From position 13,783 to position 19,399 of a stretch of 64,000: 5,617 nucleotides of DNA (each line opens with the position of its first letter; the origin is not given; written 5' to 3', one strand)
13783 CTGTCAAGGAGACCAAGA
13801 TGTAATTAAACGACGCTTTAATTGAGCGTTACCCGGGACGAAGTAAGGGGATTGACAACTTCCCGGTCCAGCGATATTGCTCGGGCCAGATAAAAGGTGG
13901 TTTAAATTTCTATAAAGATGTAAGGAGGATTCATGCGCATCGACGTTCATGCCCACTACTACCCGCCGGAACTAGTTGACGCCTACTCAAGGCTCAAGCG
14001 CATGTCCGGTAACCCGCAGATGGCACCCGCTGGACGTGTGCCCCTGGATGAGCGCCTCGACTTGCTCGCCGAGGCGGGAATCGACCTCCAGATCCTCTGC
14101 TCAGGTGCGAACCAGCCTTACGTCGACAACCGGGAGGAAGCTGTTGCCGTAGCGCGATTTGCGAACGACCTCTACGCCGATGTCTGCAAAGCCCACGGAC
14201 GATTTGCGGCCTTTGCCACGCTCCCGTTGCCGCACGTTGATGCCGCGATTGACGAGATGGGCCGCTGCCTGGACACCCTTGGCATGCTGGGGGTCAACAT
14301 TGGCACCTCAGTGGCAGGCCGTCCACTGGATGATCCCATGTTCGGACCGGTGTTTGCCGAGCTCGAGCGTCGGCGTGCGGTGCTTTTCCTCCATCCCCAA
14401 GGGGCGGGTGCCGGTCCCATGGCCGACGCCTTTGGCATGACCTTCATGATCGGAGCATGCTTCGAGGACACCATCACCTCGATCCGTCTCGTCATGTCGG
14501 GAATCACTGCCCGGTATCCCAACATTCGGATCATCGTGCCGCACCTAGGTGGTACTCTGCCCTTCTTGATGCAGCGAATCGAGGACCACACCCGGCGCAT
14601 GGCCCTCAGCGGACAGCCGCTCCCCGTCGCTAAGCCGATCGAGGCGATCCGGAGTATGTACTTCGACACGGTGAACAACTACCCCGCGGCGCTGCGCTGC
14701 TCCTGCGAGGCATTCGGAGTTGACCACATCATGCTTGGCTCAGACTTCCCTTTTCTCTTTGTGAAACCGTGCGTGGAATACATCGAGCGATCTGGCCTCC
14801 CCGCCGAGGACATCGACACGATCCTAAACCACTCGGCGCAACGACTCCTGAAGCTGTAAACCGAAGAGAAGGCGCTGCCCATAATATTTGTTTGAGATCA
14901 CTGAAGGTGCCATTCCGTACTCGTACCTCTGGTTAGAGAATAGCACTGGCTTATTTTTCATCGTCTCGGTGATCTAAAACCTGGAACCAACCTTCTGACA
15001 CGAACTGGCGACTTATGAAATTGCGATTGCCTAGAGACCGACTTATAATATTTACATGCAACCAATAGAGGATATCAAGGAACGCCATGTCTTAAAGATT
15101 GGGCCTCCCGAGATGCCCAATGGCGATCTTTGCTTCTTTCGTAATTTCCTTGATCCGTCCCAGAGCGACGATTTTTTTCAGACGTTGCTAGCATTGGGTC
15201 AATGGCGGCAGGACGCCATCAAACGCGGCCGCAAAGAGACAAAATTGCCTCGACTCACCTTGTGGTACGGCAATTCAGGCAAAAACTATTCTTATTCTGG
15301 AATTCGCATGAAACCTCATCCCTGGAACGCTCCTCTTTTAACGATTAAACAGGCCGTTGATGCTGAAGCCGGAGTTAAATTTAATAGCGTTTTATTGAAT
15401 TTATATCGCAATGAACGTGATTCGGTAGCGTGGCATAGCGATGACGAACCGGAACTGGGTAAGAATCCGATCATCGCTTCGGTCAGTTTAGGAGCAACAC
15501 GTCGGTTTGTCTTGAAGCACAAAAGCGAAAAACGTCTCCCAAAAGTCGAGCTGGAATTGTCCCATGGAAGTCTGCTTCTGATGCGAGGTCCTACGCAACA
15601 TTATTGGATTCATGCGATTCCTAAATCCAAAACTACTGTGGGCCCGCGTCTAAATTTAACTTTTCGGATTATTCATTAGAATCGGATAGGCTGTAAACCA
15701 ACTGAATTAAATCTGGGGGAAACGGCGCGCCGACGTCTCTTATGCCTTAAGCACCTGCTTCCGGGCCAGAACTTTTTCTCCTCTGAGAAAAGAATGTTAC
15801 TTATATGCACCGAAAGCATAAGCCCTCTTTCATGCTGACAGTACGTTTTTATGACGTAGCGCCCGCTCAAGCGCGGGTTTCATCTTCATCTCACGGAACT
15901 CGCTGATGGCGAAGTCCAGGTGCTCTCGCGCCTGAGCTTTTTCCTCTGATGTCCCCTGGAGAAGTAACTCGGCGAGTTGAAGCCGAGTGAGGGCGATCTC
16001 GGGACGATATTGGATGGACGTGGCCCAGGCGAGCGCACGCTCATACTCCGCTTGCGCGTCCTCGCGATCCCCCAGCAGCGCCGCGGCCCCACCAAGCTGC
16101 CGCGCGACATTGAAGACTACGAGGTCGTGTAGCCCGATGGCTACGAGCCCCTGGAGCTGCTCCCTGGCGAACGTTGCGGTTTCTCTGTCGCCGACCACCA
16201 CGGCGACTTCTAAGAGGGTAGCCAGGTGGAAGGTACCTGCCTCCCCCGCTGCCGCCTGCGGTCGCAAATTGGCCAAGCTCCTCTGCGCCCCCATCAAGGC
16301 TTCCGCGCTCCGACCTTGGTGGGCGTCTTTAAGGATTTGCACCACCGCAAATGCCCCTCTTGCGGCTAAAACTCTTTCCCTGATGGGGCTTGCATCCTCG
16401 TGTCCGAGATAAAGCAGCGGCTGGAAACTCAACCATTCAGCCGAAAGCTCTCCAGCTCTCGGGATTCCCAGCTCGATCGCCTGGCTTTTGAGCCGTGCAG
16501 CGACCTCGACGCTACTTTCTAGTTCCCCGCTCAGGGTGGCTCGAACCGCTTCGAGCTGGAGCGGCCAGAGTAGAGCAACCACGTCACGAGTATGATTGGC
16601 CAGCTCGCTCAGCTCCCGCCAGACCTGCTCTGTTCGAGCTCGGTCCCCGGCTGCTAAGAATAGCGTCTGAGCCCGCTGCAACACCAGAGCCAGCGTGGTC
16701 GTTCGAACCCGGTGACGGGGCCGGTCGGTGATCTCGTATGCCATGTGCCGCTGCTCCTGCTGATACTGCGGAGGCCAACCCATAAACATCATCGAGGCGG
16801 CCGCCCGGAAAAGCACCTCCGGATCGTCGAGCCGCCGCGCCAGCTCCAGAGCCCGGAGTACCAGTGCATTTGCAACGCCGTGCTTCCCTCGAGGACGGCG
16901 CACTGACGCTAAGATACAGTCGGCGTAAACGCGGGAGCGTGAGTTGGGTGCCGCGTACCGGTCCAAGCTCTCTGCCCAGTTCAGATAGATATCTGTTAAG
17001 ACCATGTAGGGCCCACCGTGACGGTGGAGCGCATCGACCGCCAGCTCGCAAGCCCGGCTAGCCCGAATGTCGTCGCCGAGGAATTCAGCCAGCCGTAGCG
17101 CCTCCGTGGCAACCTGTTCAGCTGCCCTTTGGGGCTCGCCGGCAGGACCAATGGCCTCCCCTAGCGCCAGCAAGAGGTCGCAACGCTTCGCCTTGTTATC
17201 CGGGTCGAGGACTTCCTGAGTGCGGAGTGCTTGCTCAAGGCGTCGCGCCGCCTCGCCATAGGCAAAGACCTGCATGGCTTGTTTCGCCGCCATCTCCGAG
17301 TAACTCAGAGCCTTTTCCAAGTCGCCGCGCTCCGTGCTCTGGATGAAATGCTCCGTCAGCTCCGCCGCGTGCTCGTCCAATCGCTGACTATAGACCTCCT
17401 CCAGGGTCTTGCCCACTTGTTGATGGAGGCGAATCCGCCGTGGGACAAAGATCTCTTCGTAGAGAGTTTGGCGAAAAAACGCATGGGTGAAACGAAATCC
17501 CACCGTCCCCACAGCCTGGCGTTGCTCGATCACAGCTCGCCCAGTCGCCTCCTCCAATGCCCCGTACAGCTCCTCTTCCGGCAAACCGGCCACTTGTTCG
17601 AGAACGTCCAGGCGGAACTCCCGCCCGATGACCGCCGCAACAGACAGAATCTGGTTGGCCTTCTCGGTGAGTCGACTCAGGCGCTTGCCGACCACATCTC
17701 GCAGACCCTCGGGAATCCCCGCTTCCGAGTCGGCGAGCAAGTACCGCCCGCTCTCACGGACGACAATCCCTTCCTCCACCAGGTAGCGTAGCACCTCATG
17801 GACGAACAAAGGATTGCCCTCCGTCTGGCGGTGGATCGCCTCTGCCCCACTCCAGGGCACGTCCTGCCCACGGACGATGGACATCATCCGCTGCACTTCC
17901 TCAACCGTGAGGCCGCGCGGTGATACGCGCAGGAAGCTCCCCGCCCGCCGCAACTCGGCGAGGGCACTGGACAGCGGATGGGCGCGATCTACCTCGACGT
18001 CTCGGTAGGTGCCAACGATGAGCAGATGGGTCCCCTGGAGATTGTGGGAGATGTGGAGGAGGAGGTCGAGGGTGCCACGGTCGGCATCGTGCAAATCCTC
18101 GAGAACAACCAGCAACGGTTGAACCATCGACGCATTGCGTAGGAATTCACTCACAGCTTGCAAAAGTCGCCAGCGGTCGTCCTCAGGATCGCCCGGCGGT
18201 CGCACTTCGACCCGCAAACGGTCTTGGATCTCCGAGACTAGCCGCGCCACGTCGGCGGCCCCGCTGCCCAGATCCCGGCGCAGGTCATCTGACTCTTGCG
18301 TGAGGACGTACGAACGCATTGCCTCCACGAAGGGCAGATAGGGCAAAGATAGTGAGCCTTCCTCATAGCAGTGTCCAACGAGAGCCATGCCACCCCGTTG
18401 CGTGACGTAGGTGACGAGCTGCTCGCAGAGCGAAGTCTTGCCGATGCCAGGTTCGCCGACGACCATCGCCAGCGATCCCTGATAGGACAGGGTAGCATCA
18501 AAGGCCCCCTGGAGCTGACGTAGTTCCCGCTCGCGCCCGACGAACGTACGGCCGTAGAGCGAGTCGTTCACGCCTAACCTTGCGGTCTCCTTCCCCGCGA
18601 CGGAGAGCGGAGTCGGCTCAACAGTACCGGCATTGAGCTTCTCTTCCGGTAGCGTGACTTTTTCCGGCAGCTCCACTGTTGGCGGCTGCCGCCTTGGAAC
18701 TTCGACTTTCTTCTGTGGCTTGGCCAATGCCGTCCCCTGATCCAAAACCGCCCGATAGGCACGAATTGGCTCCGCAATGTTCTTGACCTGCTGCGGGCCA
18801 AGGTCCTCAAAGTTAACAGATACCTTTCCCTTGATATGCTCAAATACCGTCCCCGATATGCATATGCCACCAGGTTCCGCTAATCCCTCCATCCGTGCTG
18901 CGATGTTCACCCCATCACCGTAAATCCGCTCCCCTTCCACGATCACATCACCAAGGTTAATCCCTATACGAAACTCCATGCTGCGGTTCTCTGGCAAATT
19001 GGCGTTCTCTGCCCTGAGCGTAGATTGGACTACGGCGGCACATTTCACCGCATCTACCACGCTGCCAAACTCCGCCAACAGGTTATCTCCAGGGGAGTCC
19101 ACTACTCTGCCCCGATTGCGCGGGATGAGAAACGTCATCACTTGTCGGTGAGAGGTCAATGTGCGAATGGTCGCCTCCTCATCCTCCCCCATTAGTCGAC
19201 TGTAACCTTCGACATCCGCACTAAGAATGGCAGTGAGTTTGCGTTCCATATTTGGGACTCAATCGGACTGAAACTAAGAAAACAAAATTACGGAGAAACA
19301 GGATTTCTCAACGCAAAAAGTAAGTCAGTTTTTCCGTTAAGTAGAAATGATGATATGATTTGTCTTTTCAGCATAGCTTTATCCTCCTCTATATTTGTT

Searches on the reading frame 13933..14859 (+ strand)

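Call 36: search_protein_families(library=pfam, proteins=[window:13933-14859:+], max_evalue=0.001)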
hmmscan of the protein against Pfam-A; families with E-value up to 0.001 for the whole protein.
window:13933-14859:+ (308 aa): 1 family
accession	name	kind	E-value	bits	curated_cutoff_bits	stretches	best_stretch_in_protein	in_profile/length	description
PF04909.20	Amidohydro_2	-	8.8e-33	114.7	26.4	1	3-308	1-289/289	Amidohydrolase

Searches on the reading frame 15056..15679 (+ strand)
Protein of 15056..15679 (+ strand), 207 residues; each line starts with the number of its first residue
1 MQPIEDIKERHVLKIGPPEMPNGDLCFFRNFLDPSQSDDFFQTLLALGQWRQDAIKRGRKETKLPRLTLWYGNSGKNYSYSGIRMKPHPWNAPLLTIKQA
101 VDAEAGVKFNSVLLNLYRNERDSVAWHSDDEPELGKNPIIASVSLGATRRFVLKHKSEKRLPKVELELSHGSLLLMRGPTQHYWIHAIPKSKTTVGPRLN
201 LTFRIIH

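Call 36: search_protein_families(library=pfam, proteins=[window:15056-15679:+], max_evalue=0.001)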
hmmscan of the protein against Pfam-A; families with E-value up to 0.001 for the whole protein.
window:15056-15679:+ (207 aa): 2 families
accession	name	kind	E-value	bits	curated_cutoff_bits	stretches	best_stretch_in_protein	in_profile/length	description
PF13532.12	2OG-FeII_Oxy_2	-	3.6e-39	135.4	31.2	1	25-204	2-194/194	2OG-Fe(II) oxygenase superfamily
PF12933.13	FTO_NTD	-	0.00029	20.6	27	0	40-98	33-91/275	FTO catalytic domain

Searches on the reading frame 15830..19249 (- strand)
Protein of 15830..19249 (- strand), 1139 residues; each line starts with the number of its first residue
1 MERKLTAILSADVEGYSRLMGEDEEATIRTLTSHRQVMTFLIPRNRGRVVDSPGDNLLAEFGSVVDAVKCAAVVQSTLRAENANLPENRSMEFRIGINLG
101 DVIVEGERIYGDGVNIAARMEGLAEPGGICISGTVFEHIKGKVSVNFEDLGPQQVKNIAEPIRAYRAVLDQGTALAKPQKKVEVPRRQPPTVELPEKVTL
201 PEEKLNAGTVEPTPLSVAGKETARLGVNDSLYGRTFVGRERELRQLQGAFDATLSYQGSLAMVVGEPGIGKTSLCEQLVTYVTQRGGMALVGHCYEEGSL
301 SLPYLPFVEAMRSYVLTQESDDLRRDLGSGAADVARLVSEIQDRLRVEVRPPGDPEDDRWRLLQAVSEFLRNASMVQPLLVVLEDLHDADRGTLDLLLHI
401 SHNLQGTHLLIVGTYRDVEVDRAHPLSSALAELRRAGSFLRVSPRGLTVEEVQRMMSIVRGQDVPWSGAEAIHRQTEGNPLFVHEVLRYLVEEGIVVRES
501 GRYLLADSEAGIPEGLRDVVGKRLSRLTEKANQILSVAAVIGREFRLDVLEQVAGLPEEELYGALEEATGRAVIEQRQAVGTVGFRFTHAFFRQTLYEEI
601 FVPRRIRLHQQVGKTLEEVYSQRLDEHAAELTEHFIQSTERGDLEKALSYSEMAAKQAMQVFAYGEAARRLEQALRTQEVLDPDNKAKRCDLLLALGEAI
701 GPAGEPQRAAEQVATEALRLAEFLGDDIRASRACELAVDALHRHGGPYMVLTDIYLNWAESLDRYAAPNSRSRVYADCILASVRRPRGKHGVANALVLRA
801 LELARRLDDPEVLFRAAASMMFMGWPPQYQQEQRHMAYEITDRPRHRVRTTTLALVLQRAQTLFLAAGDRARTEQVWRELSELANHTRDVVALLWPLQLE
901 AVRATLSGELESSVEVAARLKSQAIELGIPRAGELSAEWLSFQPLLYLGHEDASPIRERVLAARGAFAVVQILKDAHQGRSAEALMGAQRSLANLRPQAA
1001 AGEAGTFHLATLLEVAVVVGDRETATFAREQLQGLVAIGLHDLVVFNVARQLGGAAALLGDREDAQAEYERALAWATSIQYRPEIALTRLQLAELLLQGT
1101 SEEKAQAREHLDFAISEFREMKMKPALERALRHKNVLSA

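Call 36: search_protein_families(library=pfam, proteins=[window:15830-19249:-], max_evalue=0.001)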
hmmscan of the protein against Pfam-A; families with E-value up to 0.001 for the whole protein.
window:15830-19249:- (1139 aa): 3 families
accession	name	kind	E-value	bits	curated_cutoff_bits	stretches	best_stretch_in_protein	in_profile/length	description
PF13191.12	AAA_16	-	1.1e-29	104.5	32.6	1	235-412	1-167/167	AAA ATPase domain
PF00211.25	Guanylate_cyc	-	1.8e-10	41.1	21.9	1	7-157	10-172/183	Adenylate and Guanylate cyclase catalytic domain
PF13401.12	AAA_22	-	8.3e-08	33.1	27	1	258-415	5-124/130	AAA domain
